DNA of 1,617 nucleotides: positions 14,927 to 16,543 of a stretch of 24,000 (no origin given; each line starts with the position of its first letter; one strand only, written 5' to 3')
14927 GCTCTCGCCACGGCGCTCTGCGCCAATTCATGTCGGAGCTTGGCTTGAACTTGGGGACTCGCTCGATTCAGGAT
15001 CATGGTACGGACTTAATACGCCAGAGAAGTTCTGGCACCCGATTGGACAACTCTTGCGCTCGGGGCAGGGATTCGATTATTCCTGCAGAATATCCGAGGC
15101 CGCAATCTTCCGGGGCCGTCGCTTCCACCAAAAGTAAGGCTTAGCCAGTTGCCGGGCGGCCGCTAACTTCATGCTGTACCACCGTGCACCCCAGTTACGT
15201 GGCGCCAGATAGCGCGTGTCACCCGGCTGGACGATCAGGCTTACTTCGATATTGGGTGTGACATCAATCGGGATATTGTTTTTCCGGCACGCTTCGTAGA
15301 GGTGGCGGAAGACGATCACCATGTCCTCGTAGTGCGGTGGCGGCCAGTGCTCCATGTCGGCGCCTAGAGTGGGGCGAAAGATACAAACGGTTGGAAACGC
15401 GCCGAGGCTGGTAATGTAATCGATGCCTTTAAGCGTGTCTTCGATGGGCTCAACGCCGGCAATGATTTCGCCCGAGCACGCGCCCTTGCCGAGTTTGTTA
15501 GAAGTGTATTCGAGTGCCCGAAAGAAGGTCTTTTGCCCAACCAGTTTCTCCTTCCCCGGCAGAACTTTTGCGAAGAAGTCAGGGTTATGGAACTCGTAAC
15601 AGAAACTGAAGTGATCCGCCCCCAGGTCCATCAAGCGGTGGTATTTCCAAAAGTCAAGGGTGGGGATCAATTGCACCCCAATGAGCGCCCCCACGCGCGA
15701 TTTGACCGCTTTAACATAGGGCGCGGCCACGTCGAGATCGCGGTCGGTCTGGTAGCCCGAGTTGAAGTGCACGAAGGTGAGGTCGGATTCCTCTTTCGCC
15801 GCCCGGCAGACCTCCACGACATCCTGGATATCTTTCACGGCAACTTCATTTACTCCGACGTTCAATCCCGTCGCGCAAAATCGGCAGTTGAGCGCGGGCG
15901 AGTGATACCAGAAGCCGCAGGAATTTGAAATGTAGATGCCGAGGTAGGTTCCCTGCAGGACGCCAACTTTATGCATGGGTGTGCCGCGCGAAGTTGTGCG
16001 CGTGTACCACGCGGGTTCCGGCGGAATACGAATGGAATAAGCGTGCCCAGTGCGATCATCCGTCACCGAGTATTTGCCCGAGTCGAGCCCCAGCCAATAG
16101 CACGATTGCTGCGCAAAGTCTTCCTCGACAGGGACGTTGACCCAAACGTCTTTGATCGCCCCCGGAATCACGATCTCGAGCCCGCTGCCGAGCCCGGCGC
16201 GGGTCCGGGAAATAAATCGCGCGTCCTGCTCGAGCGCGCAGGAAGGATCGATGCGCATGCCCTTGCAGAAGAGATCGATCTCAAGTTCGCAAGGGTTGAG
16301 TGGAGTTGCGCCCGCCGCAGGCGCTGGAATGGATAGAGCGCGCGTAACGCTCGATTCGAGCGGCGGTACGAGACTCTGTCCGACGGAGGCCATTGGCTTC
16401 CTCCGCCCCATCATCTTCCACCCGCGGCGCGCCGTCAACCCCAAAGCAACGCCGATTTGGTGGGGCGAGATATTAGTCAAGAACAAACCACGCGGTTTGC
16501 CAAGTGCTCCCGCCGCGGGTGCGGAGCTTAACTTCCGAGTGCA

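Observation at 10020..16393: Six-gene same-strand block combining polyprenol-kinase fusion, UbiA prenyltransferase, SDR and two radical-SAM-type enzymes: candidate uncharacterised isoprenoid/prenyl-lipid pathway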

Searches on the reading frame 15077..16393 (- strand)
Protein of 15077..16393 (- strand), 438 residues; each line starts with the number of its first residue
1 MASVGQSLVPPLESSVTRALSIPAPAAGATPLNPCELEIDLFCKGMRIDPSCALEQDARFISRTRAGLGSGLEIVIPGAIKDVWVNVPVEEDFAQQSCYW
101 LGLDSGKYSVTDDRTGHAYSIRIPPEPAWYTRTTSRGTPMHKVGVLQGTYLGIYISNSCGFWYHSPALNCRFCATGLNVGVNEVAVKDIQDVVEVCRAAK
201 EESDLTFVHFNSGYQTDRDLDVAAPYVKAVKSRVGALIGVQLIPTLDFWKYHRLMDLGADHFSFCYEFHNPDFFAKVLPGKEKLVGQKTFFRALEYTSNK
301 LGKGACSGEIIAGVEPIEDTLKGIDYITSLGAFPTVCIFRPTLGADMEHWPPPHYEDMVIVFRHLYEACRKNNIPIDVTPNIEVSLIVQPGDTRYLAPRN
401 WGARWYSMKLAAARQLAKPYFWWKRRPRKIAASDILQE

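Call 8: find_homologous_proteins(query=window:15077-16393:-, max_evalue=0.00001)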
Query window:15077-16393:- (438 aa): 3126 proteins with E <= 0.00001 among 8000 candidates; the best 120 are listed.
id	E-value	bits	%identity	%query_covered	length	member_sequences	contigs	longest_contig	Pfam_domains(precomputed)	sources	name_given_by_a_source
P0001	2.9e-260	881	84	100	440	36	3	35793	-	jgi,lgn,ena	jgi:hypothetical protein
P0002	5.4e-259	877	87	95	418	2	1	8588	-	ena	-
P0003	1.0e-253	860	82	100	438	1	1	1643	-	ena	-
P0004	4.5e-252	854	81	99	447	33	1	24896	PF04055.28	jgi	jgi:hypothetical protein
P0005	2.8e-251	852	80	100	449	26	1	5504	-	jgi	jgi:hypothetical protein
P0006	3.4e-251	852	81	100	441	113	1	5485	-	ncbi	-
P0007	2.3e-247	839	79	100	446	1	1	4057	-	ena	-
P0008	2.4e-247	839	80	100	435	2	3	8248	-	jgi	jgi:hypothetical protein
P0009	3.6e-245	832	81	95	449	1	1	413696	-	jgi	jgi:hypothetical protein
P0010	2.1e-244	829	82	93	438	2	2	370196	PF04055.28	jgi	jgi:hypothetical protein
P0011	3.0e-242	822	82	94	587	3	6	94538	-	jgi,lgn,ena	-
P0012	4.1e-240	815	81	94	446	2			PF04055.28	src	-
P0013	3.5e-239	812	82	92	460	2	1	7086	-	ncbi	-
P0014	4.4e-239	812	81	94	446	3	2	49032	-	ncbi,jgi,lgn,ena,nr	ncbi:MAG TPA: radical SAM protein [Terriglobia bacterium]|jgi:hypothetical protein|nr:radical SAM pr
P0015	1.8e-237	806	81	94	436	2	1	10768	PF04055.28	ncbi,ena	-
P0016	1.4e-236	803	78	98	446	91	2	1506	PF04055.28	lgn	-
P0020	4.8e-235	798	79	95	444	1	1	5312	PF04055.28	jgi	jgi:hypothetical protein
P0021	6.2e-235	798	78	98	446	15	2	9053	PF04055.28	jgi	jgi:hypothetical protein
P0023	1.5e-234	797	76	100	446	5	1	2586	PF04055.28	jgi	jgi:hypothetical protein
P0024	4.2e-234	795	79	95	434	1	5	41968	PF04055.28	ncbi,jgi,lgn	jgi:hypothetical protein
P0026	1.7e-233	793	77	100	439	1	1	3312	PF04055.28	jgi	jgi:hypothetical protein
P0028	1.8e-233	793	81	92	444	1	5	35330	PF04055.28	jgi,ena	jgi:hypothetical protein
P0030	9.5e-233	791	78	94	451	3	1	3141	PF04055.28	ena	-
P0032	1.6e-231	787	77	94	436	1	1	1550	PF04055.28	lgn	-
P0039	2.8e-229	779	79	93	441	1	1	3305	PF04055.28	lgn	-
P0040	5.3e-229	778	79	92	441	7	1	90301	PF04055.28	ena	-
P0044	1.5e-226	770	75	95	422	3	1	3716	PF04055.28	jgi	jgi:hypothetical protein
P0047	3.8e-226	769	75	98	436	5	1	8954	PF04055.28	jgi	-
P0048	7.4e-226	768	78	93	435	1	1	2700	PF04055.28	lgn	-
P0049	1.1e-224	764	80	89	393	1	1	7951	PF04055.28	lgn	-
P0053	1.9e-223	760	72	94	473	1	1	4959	PF04055.28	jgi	jgi:hypothetical protein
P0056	3.2e-223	759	75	95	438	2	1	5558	PF04055.28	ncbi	-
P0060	1.2e-221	754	80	89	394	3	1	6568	PF04055.28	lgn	-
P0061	1.0e-220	751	74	98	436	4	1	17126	PF04055.28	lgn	-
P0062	1.8e-220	750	84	83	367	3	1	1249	PF04055.28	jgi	jgi:hypothetical protein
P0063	3.8e-220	749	74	93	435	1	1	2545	PF04055.28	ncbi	-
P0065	1.1e-219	748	75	92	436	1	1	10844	PF04055.28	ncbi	-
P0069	3.5e-219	746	75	95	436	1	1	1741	PF04055.28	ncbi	-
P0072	7.2e-218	742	72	96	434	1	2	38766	PF04055.28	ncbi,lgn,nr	ncbi:MAG TPA: radical SAM protein [Terriglobia bacterium]|nr:radical SAM protein [Terriglobia bacter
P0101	6.0e-211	719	71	92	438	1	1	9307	PF04055.28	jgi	jgi:hypothetical protein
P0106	1.4e-209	714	69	97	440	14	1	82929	PF04055.28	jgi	-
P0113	4.7e-208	709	71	93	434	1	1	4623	PF04055.28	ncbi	-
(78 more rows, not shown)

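Call 10: find_related_loci(query=A1, collection=genome_contigs, flank=10000)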
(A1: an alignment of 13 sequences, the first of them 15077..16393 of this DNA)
Query A1 (438 aa) in genome_contigs; peptide patterns used: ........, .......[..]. (x = any residue, [..] = any of these).
564 stretches matched a pattern; 545 encode a relative of the query (tblastn E <= 1e-3); the best 80 are kept; 80 distinct loci.
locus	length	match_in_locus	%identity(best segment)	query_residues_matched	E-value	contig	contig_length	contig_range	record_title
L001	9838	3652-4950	85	1-437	0e+0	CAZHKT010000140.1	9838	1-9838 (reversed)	MAG TPA_asm: uncultured Acidobacteriota bacterium isolate binchicken_co274_142 genome assembly, contig: NODE_16716_lengt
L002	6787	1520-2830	83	1-436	0e+0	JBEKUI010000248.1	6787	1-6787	MAG: Terriglobia bacterium isolate SPRUCE 578 SPRUCE_578_248, whole genome shotgun sequence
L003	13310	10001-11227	84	28-436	0e+0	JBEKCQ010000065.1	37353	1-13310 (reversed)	MAG: Terriglobia bacterium isolate SPRUCE 163 SPRUCE_163_65, whole genome shotgun sequence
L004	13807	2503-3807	81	1-436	0e+0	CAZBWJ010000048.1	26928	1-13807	MAG TPA_asm: uncultured Acidobacteriota bacterium isolate binchicken_co283_64 genome assembly, contig: NODE_1131_length_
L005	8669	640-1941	82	1-436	0e+0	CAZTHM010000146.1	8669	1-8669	MAG TPA_asm: uncultured Acidobacteriota bacterium isolate SRP119689_co1_326 genome assembly, contig: NODE_12894_length_8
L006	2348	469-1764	80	1-436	0e+0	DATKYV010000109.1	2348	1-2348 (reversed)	MAG TPA_asm: Terriglobia bacterium isolate SMAG_U14228 k141_4712464, whole genome shotgun sequence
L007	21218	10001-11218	85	31-436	0e+0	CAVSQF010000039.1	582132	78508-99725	MAG: uncultured delta proteobacterium isolate MFD01476.bin.1.163 genome assembly, contig: contig_27971, whole genome sho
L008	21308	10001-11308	77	1-436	0e+0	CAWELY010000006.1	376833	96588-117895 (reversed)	MAG: uncultured Acidobacteriota bacterium isolate MFD05580.bin.2.50 genome assembly, contig: contig_15807, whole genome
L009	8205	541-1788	80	23-436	0e+0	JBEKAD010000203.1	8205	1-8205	MAG: Terriglobia bacterium isolate SPRUCE 104 SPRUCE_104_203, whole genome shotgun sequence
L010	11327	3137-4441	76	1-436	0e+0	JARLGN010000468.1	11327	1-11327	MAG: Acidobacteriota bacterium isolate MAG_BO2 MetaBAT2_Bin_2_Oxic_k141_1567057, whole genome shotgun sequence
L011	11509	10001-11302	76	1-436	0e+0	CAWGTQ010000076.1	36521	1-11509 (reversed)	MAG: uncultured Acidobacteriota bacterium isolate MFD05580.bin.2.5 genome assembly, contig: contig_51200, whole genome s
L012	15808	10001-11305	76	1-436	0e+0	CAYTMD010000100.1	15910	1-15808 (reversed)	MAG TPA_asm: uncultured Acidobacteriota bacterium isolate binchicken_co3_23 genome assembly, contig: NODE_11908_length_1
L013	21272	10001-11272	79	19-436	0e+0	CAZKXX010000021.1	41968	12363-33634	MAG TPA_asm: uncultured Acidobacteriota bacterium isolate binchicken_co274_200 genome assembly, contig: NODE_2388_length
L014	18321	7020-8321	76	1-436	0e+0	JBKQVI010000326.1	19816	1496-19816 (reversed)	MAG: Terriglobia bacterium isolate SEr2D2E2F__bin_83 SEr2D2E2F_000000172487, whole genome shotgun sequence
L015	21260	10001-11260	80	23-436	0e+0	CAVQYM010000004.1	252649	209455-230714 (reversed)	MAG: uncultured Acidobacteriota bacterium isolate MFD03726.bin.2.19 genome assembly, contig: contig_11084, whole genome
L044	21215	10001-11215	73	32-436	0e+0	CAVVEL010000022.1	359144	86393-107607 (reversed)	MAG: Terriglobia bacterium isolate MFD02248.bin.1.56 genome assembly, contig: contig_62913, whole genome shotgun sequenc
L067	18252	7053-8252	67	32-431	0e+0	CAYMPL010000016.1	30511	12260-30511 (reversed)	MAG TPA_asm: uncultured bacterium isolate binchicken_co248_740 genome assembly, contig: NODE_1267_length_30511_cov_6.949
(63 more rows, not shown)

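Call 17: search_protein_families(library=pfam, proteins=[window:15077-16393:-], max_evalue=10)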
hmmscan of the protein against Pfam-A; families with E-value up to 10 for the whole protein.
window:15077-16393:- (438 aa): 1 family
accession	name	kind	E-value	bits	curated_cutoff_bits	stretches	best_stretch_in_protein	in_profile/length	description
PF04055.27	Radical_SAM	-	0.0099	16.5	29.5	1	168-272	9-115/166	Radical SAM superfamily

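Call 39: search_solved_structures(query=A1, max_evalue=1, show_alignments=2)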
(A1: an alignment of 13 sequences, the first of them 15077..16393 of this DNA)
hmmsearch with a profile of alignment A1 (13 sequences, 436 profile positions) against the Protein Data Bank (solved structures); distinct sequences matched with E-value up to 1: 1.
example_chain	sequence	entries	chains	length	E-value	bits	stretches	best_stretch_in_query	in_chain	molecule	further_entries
8vdw_A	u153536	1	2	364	6.5e-05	25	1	165-318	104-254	Biotin synthase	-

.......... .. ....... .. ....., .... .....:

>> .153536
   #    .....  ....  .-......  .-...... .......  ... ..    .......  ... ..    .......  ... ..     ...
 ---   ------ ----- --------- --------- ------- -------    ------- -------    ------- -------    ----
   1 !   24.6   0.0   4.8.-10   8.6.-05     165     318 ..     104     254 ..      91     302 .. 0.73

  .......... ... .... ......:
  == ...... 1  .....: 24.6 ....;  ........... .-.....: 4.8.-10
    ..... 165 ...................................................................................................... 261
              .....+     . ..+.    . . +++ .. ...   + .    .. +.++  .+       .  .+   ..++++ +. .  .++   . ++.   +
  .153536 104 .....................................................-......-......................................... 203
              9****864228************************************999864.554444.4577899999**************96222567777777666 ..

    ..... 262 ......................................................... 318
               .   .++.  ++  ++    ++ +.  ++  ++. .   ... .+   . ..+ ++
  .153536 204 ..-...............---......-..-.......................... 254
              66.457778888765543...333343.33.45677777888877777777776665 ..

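Call 71: search_protein_families(library=ncbifam, proteins=[L013:15183-16520:+], max_evalue=0.00001)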
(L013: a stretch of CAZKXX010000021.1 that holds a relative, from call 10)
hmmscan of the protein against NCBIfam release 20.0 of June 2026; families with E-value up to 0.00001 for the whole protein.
L013:15183-16520:+ (445 aa): 20 families
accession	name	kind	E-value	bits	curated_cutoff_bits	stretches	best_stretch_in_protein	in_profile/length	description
NF040538.1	methyl_ArsM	equivalog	1.5e-107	359.8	500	1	80-397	22-340/356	arsinothricin biosynthesis methyltransferase ArsM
NF008823.0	PRK11873.1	subfamily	2.6e-60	204.2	263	2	225-315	142-230/272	arsenite methyltransferase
NF038099.1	AsSugarArsM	exception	2.4e-37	128.8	400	1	225-384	130-298/321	arsenosugar biosynthesis arsenite methyltransferase ArsM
NF041537.1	ArsM_AhpD_UU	exception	9.7e-34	116.7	510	2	180-310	101-224/345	arsenite methyltransferase/AhpD domain selenoprotein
NF047649.1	MTase_UXPK_star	exception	4.2e-28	98.2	460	2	224-316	141-231/283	methyltransferase/UXPK-star double selenoprotein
NF041536.1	ArsM_DUF2284_UU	exception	1.1e-27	96.5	575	2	225-312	141-226/459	arsenite methyltransferase/DUF2284 domain selenoprotein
NF045667.1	MTase_DVU1556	equivalog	3.5e-20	72.4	155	1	220-309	75-161/213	DVU_1556 family methyltransferase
NF040539.1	AST_met_ArsM_2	exception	1.2e-18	67.9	240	1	227-313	126-210/262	putative arsinothricin biosynthesis methyltransferase ArsM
NF043040.1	corrin_prot_MT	hypoth_equivalog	5.4e-14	52.1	180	1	115-167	37-86/216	corrinoid protein-associated methyltransferase CpaM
NF001244.0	PRK00216.1-5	equivalog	1.7e-13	50.4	216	1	118-193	47-119/236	bifunctional demethylmenaquinone methyltransferase/2-methoxy-6-polyprenyl-1,4-benzoquinol methylase UbiE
NF052510.1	methyltran_MpqE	exception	4e-12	46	335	1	118-208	45-132/234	methyl-plastoquinone biosynthesis methyltransferase MpqE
NF001240.0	PRK00216.1-1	equivalog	5.9e-11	41.9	378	1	119-166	63-110/251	bifunctional demethylmenaquinone methyltransferase/2-methoxy-6-polyprenyl-1,4-benzoquinol methylase UbiE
TIGR01934.1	MenG_MenH_UbiE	subfamily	1.6e-10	40.6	158.35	1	119-196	39-110/223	ubiquinone/menaquinone biosynthesis methyltransferase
TIGR02752.1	MenG_heptapren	equivalog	4.1e-10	39.6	419.85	1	119-197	45-119/231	demethylmenaquinone methyltransferase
NF001243.0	PRK00216.1-4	equivalog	2.3e-09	36.9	235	1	119-199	47-123/237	demethylmenaquinone methyltransferase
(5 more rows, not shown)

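Call 83: search_protein_families(library=pfam, proteins=[L044:9076-9927:+, L044:11128-13239:+, L044:13322-13645:+, L044:14650-15141:+, L044:6862-8025:+, L044:5175-6905:+, L067:11688-14654:+, L067:10916-11752:+, L067:15171-15593:+, L067:8358-10724:-], max_evalue=0.001)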
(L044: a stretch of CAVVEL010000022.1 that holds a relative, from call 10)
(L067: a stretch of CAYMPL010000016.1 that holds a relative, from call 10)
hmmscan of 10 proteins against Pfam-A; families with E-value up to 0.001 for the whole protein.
L044:9076-9927:+ (283 aa): 1 family
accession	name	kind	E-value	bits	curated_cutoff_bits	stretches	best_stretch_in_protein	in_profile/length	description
PF00348.22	polyprenyl_synt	-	1.1e-31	110.3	27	1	54-257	5-194/251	Polyprenyl synthetase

L044:11128-13239:+ (703 aa): 1 family
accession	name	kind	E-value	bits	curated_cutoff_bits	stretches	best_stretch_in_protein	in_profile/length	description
PF01663.27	Phosphodiest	-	3.8e-33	115.9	23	2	388-602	139-298/342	Type I phosphodiesterase / nucleotide pyrophosphatase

L044:13322-13645:+ (107 aa): 0 families

L044:14650-15141:+ (163 aa): 1 family
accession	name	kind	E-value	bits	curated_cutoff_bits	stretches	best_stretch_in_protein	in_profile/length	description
PF04295.18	GD_AH_second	-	9e-09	35.9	27.3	1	103-138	1-36/136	D-galactarate dehydratase/Altronate hydrolase, second domain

L044:6862-8025:+ (387 aa): 4 families
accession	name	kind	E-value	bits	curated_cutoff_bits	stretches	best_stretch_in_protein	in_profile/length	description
PF10282.15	Lactonase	-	7.1e-123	410.6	21.7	1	42-382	2-343/344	Lactonase, 7-bladed beta-propeller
PF07433.17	DUF1513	-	8.9e-05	22.1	27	0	290-348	58-117/304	Protein of unknown function (DUF1513)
PF00028.23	Cadherin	-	0.00042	21.1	28.8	0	86-119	27-58/93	Cadherin domain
PF08450.18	SGL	-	0.00068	19.7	26.3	0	288-367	139-217/246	SMP-30/Gluconolactonase/LRE-like region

L044:5175-6905:+ (576 aa): 6 families
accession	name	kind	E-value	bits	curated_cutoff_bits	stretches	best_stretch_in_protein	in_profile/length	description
PF05199.19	GMC_oxred_C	-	2e-20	74.2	24.6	1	442-559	3-138/139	GMC oxidoreductase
PF00732.25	GMC_oxred_N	-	1.2e-10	42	23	1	232-322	109-200/218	GMC oxidoreductase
PF00890.30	FAD_binding_2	-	0.00016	21.4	20.4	1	7-38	1-32/414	FAD binding domain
PF01266.30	DAO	-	0.00034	20.7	27.9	1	7-37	1-31/353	FAD dependent oxidoreductase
PF01494.25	FAD_binding_3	-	0.00036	20.3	22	1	7-41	3-37/349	FAD binding domain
PF07992.20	Pyr_redox_2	-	0.00052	20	26.1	0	6-43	1-38/291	Pyridine nucleotide-disulphide oxidoreductase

L067:11688-14654:+ (988 aa): 3 families
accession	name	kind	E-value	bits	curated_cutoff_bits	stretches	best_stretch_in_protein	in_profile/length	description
PF01040.23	UbiA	-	2.1e-40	139.1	34.2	1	55-272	12-226/250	UbiA prenyltransferase family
PF01663.27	Phosphodiest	-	5.2e-33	115.5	23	2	338-466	1-120/342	Type I phosphodiesterase / nucleotide pyrophosphatase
PF00884.28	Sulfatase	-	8.8e-06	25.7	25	0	686-769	200-247/301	Sulfatase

L067:10916-11752:+ (278 aa): 1 family
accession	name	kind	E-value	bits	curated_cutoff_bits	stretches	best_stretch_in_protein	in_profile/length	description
PF00348.22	polyprenyl_synt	-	6.7e-32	111.1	27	1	32-246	9-208/251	Polyprenyl synthetase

L067:15171-15593:+ (140 aa): 1 family
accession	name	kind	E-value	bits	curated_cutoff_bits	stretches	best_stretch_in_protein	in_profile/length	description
PF01451.26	LMWPc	-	1.7e-20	74.1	23.2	1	7-134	1-144/144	Low molecular weight phosphotyrosine protein phosphatase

L067:8358-10724:- (788 aa): 22 families
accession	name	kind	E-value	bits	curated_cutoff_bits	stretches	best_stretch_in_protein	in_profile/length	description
PF00515.34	TPR_1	-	1e-34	117.4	27.8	3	675-705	4-34/34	Tetratricopeptide repeat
PF07719.23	TPR_2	-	1.2e-33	112.9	27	2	675-704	4-33/34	Tetratricopeptide repeat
PF01663.27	Phosphodiest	-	2.1e-31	110.2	23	1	32-325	1-224/342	Type I phosphodiesterase / nucleotide pyrophosphatase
PF13181.12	TPR_8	-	4.2e-26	89.3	25.7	2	674-704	3-33/34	Tetratricopeptide repeat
PF13431.12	TPR_17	-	2.3e-22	77.8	24.4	2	556-588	1-33/34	Tetratricopeptide repeat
PF13432.12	TPR_16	-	7e-22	78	32.7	0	473-528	9-61/65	Tetratricopeptide repeat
PF14559.12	TPR_19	-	1.4e-21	77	25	1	689-740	8-59/68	Tetratricopeptide repeat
PF13424.12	TPR_12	-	9.1e-21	74.3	30.1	2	535-598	11-75/77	Tetratricopeptide repeat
PF13428.12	TPR_14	-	5.5e-18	64.1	23.5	0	679-713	8-42/44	Tetratricopeptide repeat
PF13414.12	TPR_11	-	1.1e-16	60.7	26.8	2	682-719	4-41/42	TPR repeat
PF13176.12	TPR_7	-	6.6e-14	51.2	27.9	0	678-702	5-29/36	Tetratricopeptide repeat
PF23914.1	TPR_CcmH_CycH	-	6.6e-11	42.7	42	1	642-768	20-149/158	Cytochrome c-type biogenesis protein H TPR domain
PF13374.12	TPR_10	-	1.3e-10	41.4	27.5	0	570-598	4-32/42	Tetratricopeptide repeat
PF13174.12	TPR_6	-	1.1e-08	35.6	26.3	0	710-737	4-31/33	Tetratricopeptide repeat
PF24575.1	TPR_Slam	-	4.7e-07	30.6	35.2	0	557-622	38-101/104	Surface lipoprotein assembly modifier, N-terminal TPR repeats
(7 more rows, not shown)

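Call 93: predict_structure(alignment_id=A8)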
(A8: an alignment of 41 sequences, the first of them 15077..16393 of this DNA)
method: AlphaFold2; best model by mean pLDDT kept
length: 438 residues; sequences in the alignment: 41
mean_pLDDT: 81.5   pTM: 0.84
mean pLDDT of the five models: 81.5, 80.3, 71.9, 71.8, 70.1
residues with pLDDT >= 90: 194; 70-90: 158; 50-70: 40; < 50: 46
segments of 3 or more residues with pLDDT < 50: 1-28, 62-67, 176-183, 385-388
pLDDT, mean of each block of 10 residues (from residue 1): 30 34 47 93 92 77 51 88 87 93 94 95 88 93 83 73 59 57 69 95 89 71 94 95 88 95 87 86 82 93 88 93 96 89 85 93 95 79 52 86 91 87 92 83
secondary structure, 60 per line:
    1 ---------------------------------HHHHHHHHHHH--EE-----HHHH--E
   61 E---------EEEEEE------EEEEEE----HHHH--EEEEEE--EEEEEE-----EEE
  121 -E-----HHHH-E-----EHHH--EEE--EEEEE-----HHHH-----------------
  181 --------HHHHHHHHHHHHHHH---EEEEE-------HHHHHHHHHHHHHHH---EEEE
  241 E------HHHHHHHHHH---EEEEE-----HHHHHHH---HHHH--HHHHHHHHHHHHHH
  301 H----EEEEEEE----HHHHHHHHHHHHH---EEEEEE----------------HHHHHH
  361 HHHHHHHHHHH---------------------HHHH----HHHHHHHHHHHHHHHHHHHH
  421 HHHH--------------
elements in order: H34-44 H54-57 E71-76 E83-88 H93-96 E99-104 E107-112 E118-120 H128-131 E145-147 E150-154 H160-163 H189-203 E207-211 H219-233 E237-241 H248-257 E261-265 H271-277 H281-284 H287-301 E306-312 H317-329 E333-338 H355-371 H393-396 H401-424
